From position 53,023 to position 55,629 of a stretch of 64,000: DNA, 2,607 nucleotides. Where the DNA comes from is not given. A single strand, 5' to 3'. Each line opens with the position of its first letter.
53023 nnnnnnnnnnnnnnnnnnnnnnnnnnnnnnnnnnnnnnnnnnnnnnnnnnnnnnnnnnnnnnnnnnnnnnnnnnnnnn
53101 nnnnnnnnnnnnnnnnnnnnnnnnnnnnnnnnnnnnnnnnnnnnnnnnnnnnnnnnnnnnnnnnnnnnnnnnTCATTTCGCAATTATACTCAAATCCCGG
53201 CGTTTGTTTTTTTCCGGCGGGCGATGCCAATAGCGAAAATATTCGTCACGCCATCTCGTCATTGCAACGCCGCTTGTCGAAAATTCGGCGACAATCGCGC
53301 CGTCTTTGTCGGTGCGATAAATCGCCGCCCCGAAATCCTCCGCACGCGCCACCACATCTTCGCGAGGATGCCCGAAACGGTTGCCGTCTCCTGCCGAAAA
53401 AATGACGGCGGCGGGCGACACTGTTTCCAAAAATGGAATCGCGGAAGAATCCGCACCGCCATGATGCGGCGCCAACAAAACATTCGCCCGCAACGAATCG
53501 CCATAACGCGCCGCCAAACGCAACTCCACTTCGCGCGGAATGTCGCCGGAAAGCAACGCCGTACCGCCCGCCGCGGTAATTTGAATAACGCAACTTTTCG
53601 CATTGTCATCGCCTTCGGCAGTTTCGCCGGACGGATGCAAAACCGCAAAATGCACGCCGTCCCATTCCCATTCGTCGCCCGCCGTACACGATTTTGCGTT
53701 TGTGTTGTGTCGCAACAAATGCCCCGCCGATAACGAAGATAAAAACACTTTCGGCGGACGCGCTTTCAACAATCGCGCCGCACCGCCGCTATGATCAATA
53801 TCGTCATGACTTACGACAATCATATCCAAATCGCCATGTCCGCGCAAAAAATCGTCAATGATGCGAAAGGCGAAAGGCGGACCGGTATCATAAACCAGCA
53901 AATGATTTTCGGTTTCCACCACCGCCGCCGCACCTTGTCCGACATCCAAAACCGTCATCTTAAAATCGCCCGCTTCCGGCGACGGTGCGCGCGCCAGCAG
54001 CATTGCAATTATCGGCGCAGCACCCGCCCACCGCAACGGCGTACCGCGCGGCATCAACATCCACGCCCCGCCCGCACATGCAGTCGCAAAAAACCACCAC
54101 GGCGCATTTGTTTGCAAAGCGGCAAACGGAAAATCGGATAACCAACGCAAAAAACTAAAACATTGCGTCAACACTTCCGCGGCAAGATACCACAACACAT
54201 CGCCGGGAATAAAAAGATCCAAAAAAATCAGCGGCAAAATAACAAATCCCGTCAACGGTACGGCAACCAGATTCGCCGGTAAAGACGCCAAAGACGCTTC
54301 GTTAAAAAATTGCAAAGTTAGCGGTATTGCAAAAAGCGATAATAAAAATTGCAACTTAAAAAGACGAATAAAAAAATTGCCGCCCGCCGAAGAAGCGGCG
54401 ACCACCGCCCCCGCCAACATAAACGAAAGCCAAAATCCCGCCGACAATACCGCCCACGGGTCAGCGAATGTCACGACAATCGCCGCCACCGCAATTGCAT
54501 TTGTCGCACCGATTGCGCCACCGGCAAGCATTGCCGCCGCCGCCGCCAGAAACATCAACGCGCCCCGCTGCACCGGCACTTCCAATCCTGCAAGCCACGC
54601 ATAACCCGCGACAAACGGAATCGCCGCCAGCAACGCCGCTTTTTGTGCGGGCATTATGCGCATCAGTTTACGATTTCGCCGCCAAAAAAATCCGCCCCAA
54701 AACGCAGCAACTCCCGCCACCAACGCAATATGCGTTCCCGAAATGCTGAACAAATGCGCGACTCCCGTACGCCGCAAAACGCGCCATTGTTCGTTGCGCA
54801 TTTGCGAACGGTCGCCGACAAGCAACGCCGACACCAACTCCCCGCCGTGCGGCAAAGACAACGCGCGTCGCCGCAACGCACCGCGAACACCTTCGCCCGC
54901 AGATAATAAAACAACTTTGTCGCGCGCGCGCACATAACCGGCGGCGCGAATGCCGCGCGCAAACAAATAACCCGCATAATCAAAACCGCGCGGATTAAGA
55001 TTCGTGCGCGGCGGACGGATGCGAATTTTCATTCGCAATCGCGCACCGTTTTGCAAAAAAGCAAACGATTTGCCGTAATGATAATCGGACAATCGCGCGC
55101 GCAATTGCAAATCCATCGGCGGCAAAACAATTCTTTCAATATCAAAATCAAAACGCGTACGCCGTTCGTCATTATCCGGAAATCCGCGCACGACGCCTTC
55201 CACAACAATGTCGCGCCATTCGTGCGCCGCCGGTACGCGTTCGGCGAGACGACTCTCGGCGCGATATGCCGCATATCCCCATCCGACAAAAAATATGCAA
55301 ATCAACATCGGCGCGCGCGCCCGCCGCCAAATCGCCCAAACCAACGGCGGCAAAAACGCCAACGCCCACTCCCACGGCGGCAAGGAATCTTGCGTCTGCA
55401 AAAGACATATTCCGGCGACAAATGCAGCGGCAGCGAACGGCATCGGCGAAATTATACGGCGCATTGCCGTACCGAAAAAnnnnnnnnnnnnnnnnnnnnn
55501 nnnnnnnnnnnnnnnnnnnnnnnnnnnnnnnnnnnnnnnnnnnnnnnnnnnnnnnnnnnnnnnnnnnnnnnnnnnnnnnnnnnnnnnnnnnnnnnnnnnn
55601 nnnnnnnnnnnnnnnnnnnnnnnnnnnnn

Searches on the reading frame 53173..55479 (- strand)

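Call 44: search_protein_families(library=pfam, proteins=[window:53173-55479:-], max_evalue=1e-8)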
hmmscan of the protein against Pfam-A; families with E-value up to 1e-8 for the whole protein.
window:53173-55479:- (768 aa): 3 families
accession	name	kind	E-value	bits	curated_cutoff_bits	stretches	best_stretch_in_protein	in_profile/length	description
PF03772.21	Competence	-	7.7e-51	173.5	23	1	219-475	1-264/270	Competence protein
PF13567.11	DUF4131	-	2.7e-27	95.9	31.6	1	33-188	3-164/165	Domain of unknown function (DUF4131)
PF00753.33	Lactamase_B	-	5.6e-11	43.2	22.7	1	512-677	2-175/196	Metallo-beta-lactamase superfamily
